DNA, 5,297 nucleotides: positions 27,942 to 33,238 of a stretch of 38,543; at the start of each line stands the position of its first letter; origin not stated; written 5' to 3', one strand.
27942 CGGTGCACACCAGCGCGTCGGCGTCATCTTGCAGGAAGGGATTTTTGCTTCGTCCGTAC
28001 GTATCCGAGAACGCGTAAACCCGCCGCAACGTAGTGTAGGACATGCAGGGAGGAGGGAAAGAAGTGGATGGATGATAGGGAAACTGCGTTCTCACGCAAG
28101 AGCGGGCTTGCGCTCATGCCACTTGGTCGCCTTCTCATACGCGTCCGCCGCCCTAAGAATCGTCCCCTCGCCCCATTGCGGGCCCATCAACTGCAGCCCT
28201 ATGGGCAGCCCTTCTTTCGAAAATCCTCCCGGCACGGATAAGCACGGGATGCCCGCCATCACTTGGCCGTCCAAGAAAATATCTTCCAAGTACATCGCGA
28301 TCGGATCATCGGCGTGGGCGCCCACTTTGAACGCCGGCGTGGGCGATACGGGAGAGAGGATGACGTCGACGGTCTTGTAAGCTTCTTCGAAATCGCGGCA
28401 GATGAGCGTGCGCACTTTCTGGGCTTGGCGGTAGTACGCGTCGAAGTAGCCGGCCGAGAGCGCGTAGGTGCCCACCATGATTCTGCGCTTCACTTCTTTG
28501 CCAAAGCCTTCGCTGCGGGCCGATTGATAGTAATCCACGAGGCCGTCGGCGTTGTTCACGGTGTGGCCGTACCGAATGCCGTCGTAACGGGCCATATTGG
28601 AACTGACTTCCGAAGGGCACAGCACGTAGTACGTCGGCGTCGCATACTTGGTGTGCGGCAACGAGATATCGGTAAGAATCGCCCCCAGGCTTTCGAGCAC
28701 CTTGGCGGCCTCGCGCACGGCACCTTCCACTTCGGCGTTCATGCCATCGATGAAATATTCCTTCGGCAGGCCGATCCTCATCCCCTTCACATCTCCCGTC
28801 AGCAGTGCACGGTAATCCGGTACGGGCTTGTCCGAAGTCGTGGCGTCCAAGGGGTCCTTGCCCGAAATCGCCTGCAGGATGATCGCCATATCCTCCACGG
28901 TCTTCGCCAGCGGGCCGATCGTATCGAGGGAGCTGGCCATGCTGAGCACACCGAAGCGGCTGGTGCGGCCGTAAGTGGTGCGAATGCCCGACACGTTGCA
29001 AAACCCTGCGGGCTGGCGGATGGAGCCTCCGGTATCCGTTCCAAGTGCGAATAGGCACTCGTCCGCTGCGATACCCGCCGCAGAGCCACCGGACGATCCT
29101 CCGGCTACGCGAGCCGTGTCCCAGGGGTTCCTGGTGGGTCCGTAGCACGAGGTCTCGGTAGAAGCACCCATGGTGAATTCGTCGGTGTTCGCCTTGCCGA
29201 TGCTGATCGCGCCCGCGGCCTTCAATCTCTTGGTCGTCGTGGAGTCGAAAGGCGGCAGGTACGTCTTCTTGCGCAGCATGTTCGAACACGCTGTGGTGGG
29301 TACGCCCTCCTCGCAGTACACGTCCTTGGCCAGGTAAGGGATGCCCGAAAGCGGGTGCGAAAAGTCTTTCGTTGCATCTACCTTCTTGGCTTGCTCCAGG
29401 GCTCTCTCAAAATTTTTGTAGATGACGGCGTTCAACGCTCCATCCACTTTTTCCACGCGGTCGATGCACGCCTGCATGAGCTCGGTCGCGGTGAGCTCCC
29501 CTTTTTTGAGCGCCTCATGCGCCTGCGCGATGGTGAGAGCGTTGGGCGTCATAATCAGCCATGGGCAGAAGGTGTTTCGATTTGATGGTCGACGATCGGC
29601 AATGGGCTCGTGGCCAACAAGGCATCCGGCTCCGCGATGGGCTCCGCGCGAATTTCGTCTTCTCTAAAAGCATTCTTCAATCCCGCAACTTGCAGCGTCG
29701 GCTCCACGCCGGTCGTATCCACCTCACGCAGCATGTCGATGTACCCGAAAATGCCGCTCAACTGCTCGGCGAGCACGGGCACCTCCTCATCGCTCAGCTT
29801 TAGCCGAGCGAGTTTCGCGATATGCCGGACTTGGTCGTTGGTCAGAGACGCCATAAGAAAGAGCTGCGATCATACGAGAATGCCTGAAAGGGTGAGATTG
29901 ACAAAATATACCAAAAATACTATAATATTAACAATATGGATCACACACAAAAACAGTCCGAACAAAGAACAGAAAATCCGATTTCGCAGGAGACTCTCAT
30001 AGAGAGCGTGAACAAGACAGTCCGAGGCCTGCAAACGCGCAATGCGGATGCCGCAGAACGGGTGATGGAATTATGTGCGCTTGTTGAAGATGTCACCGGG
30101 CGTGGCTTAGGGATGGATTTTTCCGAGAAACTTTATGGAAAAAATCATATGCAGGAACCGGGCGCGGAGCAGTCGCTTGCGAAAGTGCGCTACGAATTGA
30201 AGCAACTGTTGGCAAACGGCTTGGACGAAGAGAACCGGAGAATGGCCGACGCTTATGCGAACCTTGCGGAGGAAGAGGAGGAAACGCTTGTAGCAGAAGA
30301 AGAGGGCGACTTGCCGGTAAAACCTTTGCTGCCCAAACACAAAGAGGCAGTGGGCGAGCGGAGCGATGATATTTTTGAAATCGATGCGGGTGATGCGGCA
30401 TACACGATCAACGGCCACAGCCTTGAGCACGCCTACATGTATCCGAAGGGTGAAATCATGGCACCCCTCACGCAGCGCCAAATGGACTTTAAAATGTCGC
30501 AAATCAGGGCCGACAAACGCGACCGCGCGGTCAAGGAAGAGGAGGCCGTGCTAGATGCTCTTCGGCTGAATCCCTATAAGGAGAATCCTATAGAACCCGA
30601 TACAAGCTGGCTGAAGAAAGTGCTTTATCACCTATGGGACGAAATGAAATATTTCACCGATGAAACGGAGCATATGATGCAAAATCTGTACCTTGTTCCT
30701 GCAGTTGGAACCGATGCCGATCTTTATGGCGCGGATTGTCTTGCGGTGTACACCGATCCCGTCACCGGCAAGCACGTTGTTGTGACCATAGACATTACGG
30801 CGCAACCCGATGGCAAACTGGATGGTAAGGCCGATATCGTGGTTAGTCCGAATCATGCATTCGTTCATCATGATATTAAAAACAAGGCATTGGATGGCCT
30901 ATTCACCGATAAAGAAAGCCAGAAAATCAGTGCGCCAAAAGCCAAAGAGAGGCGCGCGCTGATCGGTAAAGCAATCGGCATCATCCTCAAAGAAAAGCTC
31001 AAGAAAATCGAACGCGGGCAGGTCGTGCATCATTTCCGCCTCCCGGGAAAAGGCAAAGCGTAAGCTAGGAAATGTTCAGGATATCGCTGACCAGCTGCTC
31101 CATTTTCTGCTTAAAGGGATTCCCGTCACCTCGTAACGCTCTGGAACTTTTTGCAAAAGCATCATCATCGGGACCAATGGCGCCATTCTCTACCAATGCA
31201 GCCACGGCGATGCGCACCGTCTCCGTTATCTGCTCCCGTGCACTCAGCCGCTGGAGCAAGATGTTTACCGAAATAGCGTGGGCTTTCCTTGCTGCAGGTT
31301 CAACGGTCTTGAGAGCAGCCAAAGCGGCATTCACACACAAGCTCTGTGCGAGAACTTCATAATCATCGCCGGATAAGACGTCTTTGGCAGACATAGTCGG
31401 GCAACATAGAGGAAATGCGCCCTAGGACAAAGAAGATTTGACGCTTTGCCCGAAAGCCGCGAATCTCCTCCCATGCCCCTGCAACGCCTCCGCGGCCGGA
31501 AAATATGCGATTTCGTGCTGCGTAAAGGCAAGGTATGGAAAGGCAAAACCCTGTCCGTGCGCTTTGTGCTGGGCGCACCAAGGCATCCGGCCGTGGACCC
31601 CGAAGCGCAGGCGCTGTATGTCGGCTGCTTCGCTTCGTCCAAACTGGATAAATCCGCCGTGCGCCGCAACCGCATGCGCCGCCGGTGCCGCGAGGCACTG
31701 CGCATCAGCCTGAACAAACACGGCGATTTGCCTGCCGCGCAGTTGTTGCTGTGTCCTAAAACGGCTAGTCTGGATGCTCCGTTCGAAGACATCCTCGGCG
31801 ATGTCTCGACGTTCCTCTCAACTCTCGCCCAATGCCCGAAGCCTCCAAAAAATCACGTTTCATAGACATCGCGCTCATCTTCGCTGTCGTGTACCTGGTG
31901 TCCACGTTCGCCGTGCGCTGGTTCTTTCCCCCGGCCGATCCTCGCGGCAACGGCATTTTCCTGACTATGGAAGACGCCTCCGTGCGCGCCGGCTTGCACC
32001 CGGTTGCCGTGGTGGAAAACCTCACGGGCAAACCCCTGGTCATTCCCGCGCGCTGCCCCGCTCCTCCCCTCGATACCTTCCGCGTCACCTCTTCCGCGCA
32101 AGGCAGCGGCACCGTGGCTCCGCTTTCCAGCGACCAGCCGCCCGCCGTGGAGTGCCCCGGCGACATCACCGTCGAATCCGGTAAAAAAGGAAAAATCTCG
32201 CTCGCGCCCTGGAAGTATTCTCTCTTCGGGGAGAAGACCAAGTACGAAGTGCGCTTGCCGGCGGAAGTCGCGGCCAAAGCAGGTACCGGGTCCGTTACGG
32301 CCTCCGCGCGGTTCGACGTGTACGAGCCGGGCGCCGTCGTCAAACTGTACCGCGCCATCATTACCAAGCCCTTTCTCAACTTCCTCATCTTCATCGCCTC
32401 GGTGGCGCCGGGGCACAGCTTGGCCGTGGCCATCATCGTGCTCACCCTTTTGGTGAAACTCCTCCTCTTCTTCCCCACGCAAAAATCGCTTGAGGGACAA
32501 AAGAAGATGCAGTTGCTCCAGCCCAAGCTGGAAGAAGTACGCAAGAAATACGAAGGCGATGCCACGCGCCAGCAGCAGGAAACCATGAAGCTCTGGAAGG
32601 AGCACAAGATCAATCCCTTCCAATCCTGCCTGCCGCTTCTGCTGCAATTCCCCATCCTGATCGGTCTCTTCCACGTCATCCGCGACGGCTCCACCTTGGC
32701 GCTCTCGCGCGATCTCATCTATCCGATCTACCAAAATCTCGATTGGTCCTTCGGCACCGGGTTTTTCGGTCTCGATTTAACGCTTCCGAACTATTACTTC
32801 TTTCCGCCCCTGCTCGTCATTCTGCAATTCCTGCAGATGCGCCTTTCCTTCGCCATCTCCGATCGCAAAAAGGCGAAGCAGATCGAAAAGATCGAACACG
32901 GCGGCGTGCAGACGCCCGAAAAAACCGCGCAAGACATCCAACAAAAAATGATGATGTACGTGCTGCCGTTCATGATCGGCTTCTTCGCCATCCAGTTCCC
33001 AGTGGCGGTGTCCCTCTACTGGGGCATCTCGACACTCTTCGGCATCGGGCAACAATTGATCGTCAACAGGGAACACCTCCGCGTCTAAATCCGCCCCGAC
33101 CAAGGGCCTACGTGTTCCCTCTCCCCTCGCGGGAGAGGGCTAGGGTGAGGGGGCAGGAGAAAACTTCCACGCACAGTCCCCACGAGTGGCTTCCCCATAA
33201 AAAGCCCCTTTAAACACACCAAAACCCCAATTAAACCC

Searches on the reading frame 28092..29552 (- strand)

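Call 75: search_protein_families(library=pfam, proteins=[window:28092-29552:-], max_evalue=0.00001)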
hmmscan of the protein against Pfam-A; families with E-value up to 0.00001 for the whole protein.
window:28092-29552:- (486 aa): 1 family
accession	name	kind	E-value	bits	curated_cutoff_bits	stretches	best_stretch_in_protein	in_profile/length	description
PF01425.27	Amidase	-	7.9e-141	470.5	27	1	24-466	1-445/445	Amidase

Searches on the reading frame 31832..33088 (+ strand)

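Call 75: search_protein_families(library=pfam, proteins=[window:31832-33088:+], max_evalue=0.00001)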
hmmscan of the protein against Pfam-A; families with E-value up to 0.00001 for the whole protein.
window:31832-33088:+ (418 aa): 1 family
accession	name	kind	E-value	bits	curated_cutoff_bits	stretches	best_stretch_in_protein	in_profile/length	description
PF02096.25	60KD_IMP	-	1.5e-50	171.8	35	1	198-413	2-163/163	60Kd inner membrane protein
